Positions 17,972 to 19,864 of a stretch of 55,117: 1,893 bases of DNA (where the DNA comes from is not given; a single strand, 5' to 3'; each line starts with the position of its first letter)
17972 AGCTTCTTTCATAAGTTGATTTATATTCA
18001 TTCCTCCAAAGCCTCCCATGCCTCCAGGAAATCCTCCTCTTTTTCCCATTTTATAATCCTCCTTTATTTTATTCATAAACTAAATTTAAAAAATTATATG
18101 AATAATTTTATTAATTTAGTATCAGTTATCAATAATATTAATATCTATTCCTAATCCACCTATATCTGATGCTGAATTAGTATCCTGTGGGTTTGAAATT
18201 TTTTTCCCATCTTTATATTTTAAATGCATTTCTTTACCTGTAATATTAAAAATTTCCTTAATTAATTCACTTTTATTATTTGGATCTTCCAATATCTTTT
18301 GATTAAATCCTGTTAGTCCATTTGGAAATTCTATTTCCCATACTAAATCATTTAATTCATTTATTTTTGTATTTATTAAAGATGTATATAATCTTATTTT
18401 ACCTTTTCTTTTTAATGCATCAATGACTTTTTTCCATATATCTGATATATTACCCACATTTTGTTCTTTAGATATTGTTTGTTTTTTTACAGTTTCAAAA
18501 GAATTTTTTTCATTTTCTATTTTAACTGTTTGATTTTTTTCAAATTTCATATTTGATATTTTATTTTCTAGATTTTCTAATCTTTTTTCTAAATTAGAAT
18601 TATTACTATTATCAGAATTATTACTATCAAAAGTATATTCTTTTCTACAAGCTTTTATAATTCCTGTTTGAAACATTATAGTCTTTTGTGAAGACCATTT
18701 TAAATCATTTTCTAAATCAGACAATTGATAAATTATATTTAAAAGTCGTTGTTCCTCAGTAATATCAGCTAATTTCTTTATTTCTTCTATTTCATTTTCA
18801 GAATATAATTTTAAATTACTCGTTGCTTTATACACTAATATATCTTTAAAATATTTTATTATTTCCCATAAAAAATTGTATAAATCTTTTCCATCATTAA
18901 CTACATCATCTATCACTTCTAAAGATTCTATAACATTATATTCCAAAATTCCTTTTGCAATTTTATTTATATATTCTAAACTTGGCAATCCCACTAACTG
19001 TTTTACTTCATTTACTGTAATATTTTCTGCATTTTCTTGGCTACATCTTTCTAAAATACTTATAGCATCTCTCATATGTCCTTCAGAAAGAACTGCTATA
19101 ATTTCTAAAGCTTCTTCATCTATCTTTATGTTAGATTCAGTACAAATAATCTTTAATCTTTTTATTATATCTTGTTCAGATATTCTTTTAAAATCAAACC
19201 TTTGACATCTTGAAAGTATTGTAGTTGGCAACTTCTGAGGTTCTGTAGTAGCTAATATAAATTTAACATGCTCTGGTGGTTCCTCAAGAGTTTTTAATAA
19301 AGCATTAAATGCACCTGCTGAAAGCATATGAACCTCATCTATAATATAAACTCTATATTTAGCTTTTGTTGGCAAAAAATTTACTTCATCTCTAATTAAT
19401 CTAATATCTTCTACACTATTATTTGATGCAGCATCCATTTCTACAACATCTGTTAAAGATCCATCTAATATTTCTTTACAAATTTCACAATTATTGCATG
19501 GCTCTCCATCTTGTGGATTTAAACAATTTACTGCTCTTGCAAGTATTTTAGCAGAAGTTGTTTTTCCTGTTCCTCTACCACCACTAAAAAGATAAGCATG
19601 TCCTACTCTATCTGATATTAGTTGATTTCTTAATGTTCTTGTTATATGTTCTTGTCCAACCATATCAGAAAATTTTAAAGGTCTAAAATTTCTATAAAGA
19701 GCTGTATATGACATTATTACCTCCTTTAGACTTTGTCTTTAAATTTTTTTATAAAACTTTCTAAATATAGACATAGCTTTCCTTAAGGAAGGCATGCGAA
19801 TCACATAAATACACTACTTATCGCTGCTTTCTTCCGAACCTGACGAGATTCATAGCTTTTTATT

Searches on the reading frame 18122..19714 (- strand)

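Call 15: search_protein_families(library=pfam, proteins=[window:18122-19714:-], max_evalue=0.01)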
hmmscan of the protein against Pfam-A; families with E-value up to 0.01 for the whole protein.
window:18122-19714:- (530 aa): 12 families
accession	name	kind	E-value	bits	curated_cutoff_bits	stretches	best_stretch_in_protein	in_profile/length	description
PF13177.12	DNA_pol3_delta2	-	1.3e-45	155.7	27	1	20-178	1-160/161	DNA polymerase III, delta subunit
PF00004.35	AAA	-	8.5e-12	46.1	21.2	1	42-174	2-124/131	ATPase family associated with various cellular activities (AAA)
PF22608.2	DNAX_ATPase_lid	-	1.4e-07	31.6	27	1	183-222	2-41/49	DNA polymerase III clamp loader subunit, ATPase lid domain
PF12169.13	DNA_pol3_gamma3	-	1.7e-07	31.6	24.4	1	232-357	1-129/143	DNA polymerase III subunits gamma and tau domain III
PF13401.12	AAA_22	-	1.8e-06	28.8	27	1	42-157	9-123/130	AAA domain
PF21960.2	RCF1-5-like_lid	-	5.3e-06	26.7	27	1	185-222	1-39/43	RCF1/5-like, AAA+ ATPase lid domain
PF16193.11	AAA_assoc_2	-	6.8e-05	23.5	34.3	1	193-247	2-61/81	AAA C-terminal domain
PF05496.18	RuvB_N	-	0.00039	20.7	27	0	11-63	2-58/159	Holliday junction DNA helicase RuvB P-loop domain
PF13604.12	AAA_30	-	0.00045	20.5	27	1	42-146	22-115/191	AAA domain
PF13245.12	AAA_19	-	0.0036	17.9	25.1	0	41-149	14-119/134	AAA domain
PF07728.20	AAA_5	-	0.004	17.6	22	0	42-147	3-94/139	AAA domain (dynein-related subfamily)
PF13173.12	AAA_14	-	0.0067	16.9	27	0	40-164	4-105/129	AAA domain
